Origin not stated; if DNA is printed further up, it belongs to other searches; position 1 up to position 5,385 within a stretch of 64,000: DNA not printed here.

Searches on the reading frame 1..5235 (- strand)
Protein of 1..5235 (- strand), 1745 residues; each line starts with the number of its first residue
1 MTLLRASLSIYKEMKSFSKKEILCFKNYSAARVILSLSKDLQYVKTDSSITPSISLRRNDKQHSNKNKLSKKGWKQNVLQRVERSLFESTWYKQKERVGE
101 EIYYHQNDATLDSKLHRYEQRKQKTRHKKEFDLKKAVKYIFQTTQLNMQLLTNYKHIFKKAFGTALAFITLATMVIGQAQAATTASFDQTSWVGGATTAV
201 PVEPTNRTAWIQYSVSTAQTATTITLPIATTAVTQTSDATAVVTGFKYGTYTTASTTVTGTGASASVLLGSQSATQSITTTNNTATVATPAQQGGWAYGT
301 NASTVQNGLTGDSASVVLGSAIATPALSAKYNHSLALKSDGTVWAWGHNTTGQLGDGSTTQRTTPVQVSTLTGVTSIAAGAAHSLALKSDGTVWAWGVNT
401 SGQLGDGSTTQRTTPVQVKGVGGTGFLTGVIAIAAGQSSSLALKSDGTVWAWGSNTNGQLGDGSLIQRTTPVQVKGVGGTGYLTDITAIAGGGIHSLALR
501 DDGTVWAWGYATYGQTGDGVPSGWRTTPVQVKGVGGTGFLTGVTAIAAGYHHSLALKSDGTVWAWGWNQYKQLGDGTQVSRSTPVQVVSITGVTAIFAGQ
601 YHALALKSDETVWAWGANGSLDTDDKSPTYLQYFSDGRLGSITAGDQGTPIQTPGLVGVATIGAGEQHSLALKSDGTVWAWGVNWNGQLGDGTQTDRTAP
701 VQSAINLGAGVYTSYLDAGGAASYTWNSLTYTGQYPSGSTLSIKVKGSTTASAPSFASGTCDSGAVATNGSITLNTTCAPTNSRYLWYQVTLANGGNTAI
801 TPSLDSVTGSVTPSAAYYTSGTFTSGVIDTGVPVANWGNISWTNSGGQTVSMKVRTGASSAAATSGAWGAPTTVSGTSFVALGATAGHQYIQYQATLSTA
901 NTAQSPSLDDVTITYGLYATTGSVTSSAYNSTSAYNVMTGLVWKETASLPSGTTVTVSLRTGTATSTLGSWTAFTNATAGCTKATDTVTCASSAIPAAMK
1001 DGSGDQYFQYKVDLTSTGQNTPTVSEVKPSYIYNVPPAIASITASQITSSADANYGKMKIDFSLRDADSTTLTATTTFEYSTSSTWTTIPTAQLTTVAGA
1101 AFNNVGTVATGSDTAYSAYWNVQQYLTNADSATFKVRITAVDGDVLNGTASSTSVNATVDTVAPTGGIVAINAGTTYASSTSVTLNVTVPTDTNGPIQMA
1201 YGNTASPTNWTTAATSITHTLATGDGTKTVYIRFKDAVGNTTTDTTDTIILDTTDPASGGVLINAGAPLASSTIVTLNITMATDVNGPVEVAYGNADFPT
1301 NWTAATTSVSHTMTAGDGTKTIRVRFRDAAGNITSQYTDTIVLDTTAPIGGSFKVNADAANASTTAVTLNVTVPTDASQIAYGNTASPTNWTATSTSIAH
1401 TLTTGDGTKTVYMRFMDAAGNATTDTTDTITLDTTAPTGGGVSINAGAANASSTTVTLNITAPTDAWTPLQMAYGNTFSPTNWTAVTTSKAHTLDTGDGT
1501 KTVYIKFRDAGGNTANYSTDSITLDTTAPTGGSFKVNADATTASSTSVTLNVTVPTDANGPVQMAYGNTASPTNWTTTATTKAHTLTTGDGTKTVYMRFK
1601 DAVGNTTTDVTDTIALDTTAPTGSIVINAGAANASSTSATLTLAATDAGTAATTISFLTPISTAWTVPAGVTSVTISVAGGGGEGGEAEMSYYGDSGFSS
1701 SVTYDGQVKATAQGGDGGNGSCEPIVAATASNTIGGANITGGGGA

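Call 8: search_protein_families(library=pfam, proteins=[window:1-5235:-])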
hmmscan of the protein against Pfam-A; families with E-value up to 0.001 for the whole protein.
window:1-5235:- (1745 aa): 5 families
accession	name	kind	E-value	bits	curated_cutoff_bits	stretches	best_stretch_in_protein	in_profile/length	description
PF25390.1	WD40_RLD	-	9.6e-87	292.1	150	2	430-707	91-347/363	RCC1-like domain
PF00415.24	RCC1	-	5.8e-68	225.7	21.7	6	340-387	1-50/50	Regulator of chromosome condensation (RCC1) repeat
PF13540.12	RCC1_2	-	3.9e-67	221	22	7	543-572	1-30/30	Regulator of chromosome condensation (RCC1) repeat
PF25384.1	Alsin_RLD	-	1.1e-17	64.9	100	2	342-408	243-311/405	Alsin RCC1-like domain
PF08294.17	TIM21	-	2.9e-08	34.2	24.1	0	1381-1416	66-101/145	TIM21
